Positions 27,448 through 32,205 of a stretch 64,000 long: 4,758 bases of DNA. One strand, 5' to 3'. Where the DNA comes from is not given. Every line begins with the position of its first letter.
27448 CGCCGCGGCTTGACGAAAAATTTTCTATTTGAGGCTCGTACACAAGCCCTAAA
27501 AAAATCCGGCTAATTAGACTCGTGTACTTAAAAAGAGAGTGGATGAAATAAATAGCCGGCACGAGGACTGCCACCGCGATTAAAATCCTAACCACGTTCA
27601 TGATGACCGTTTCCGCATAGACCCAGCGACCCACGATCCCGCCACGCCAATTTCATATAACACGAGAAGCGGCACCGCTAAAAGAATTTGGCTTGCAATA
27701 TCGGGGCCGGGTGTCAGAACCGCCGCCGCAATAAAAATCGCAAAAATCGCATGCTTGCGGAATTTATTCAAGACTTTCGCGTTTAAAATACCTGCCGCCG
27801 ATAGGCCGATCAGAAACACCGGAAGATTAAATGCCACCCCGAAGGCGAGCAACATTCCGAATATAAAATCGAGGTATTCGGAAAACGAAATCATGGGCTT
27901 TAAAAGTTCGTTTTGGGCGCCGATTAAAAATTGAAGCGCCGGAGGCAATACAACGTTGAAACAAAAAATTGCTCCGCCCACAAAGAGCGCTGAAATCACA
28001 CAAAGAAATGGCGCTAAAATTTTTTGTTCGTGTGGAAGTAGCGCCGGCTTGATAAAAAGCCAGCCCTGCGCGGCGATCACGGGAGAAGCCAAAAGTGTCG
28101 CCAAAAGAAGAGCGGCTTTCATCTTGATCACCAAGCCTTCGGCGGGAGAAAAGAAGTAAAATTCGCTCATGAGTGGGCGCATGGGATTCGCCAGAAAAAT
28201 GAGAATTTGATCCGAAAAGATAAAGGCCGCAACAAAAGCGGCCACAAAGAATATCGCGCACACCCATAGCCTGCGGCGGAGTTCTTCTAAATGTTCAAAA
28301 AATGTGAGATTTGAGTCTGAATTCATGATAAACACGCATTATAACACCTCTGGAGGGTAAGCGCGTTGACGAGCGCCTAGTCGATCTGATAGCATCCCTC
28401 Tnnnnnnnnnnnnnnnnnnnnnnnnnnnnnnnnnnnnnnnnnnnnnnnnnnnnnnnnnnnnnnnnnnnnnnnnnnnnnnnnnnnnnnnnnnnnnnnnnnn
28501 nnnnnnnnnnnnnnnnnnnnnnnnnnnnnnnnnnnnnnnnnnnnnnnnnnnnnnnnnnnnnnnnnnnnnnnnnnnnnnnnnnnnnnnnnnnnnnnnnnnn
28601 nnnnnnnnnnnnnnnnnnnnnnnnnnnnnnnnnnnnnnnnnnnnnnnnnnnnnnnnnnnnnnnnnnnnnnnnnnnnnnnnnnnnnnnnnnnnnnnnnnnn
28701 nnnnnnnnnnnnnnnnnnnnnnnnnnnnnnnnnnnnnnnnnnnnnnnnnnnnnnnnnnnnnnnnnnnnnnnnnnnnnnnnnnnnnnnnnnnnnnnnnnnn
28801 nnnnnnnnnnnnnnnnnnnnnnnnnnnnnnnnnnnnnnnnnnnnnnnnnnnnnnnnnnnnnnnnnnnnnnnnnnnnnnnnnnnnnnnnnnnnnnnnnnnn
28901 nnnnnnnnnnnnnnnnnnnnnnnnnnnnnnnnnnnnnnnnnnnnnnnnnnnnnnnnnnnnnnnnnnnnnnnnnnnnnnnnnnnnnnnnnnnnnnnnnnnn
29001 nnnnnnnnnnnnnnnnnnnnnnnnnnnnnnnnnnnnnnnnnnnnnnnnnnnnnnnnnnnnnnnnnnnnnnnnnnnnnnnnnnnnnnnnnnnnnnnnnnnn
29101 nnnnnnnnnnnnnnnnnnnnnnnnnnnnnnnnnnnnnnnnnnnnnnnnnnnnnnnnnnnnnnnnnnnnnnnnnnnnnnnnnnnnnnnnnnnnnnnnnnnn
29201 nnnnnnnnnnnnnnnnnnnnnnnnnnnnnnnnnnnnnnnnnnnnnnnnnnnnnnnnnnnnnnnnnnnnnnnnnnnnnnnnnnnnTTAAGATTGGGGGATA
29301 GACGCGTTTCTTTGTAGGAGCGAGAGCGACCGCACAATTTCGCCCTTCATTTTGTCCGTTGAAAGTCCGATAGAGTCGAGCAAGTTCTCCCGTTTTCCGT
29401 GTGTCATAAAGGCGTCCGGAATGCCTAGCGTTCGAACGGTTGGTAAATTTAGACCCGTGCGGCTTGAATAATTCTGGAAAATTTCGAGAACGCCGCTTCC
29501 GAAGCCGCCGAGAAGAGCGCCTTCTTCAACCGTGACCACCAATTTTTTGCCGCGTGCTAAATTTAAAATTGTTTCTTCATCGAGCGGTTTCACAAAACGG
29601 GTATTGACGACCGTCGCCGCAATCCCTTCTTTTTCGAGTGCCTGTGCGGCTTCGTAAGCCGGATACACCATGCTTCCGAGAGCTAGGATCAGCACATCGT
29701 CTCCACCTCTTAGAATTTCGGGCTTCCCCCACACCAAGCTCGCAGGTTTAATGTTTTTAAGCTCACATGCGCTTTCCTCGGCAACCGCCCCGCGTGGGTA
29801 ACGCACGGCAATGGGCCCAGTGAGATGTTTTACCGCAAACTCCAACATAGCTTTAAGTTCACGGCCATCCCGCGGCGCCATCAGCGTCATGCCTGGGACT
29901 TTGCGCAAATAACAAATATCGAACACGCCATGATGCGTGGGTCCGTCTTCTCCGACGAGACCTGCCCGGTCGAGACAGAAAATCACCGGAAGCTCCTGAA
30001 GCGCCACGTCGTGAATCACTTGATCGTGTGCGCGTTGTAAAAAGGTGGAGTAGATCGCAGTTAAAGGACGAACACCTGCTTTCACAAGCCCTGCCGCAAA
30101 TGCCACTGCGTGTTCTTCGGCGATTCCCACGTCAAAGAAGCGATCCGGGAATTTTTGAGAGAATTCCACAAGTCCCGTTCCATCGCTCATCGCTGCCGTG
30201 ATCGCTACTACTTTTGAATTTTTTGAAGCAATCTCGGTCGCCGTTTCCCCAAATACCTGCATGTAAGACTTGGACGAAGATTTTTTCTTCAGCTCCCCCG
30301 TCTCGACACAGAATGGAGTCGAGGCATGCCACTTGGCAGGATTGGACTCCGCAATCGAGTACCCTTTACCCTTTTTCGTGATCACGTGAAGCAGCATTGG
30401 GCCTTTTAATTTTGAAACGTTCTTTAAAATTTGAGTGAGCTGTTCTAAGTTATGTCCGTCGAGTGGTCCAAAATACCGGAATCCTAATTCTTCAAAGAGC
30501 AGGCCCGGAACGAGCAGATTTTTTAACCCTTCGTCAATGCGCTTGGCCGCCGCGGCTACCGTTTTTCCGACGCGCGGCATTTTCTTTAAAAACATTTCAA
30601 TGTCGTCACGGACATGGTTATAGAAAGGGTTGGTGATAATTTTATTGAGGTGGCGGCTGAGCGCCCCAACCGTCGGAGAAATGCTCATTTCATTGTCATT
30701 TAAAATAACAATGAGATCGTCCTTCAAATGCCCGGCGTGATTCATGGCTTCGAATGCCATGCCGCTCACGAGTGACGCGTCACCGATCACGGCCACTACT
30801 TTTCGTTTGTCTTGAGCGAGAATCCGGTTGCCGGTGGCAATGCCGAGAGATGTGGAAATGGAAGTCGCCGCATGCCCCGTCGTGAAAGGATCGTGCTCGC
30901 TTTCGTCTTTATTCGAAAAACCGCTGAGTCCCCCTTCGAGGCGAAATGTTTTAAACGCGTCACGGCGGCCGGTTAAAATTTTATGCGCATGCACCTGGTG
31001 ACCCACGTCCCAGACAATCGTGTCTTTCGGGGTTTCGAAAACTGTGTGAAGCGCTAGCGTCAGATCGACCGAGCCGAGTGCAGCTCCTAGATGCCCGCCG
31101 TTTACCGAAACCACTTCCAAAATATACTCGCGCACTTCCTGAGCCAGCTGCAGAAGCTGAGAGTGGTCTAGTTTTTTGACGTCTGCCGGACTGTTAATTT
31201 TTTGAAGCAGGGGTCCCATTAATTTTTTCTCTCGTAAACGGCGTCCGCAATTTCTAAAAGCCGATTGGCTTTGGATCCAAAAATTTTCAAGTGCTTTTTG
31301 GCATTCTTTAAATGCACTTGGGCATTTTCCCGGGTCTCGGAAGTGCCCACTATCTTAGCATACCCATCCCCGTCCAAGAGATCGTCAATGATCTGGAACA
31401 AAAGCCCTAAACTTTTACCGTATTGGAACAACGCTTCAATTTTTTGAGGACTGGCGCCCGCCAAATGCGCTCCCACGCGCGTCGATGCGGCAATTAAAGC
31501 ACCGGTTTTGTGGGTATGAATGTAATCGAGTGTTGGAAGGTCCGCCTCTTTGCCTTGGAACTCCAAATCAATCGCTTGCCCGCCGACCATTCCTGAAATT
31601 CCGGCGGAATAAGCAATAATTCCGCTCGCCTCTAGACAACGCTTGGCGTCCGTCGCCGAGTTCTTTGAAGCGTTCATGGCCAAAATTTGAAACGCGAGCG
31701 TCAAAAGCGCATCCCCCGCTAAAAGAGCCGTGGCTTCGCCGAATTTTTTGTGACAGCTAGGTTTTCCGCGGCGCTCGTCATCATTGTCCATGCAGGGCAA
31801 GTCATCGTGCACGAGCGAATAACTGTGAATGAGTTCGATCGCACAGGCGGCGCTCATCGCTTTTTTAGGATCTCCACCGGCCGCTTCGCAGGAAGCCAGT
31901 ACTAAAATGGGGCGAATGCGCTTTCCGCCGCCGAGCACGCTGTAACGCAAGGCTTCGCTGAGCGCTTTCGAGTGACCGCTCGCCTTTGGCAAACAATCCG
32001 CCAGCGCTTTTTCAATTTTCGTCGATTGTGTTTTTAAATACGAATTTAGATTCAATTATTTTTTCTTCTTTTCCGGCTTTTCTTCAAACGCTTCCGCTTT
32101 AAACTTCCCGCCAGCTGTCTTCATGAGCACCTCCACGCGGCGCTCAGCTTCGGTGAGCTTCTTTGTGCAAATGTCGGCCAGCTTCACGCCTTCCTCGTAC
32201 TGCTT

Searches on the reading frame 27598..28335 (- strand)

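Call 57: search_protein_families(library=pfam, proteins=[window:27598-28335:-], max_evalue=0.00001)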
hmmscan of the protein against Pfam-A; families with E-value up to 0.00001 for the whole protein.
window:27598-28335:- (245 aa): 1 family
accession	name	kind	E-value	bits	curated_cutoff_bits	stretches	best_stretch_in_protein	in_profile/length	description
PF00902.23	TatC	-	2.3e-63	214.2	25.1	1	14-222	1-208/208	Sec-independent protein translocase protein (TatC)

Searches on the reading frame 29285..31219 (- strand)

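Call 57: search_protein_families(library=pfam, proteins=[window:29285-31219:-], max_evalue=0.00001)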
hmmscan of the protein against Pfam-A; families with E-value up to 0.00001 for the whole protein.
window:29285-31219:- (644 aa): 4 families
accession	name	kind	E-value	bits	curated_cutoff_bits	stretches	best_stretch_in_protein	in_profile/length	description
PF13292.11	DXP_synthase_N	-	2.2e-116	388.4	21.2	1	5-281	1-274/274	1-deoxy-D-xylulose-5-phosphate synthase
PF02779.29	Transket_pyr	-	2e-46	158.3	27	1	318-479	4-172/174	Transketolase, pyrimidine binding domain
PF02780.25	Transketolase_C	-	3.5e-33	114.6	25.9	1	498-623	1-123/124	Transketolase, C-terminal domain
PF00456.26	Transketolase_N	-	4.6e-06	26.3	22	0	36-184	17-191/334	Transketolase, thiamine diphosphate binding domain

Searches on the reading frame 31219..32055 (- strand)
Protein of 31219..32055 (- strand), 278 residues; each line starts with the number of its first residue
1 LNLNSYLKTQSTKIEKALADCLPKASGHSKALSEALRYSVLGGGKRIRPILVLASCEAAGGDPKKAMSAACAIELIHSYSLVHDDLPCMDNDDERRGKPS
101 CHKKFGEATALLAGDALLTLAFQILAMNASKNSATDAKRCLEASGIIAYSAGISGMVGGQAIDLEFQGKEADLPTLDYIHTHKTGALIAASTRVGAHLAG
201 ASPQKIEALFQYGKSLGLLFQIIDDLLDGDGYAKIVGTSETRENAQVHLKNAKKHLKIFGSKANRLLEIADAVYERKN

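Call 57: search_protein_families(library=pfam, proteins=[window:31219-32055:-], max_evalue=0.00001)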
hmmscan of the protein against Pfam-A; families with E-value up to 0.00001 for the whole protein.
window:31219-32055:- (278 aa): 1 family
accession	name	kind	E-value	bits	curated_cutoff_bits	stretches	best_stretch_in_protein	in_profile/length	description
PF00348.22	polyprenyl_synt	-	7.9e-51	173.1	27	1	30-234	2-196/251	Polyprenyl synthetase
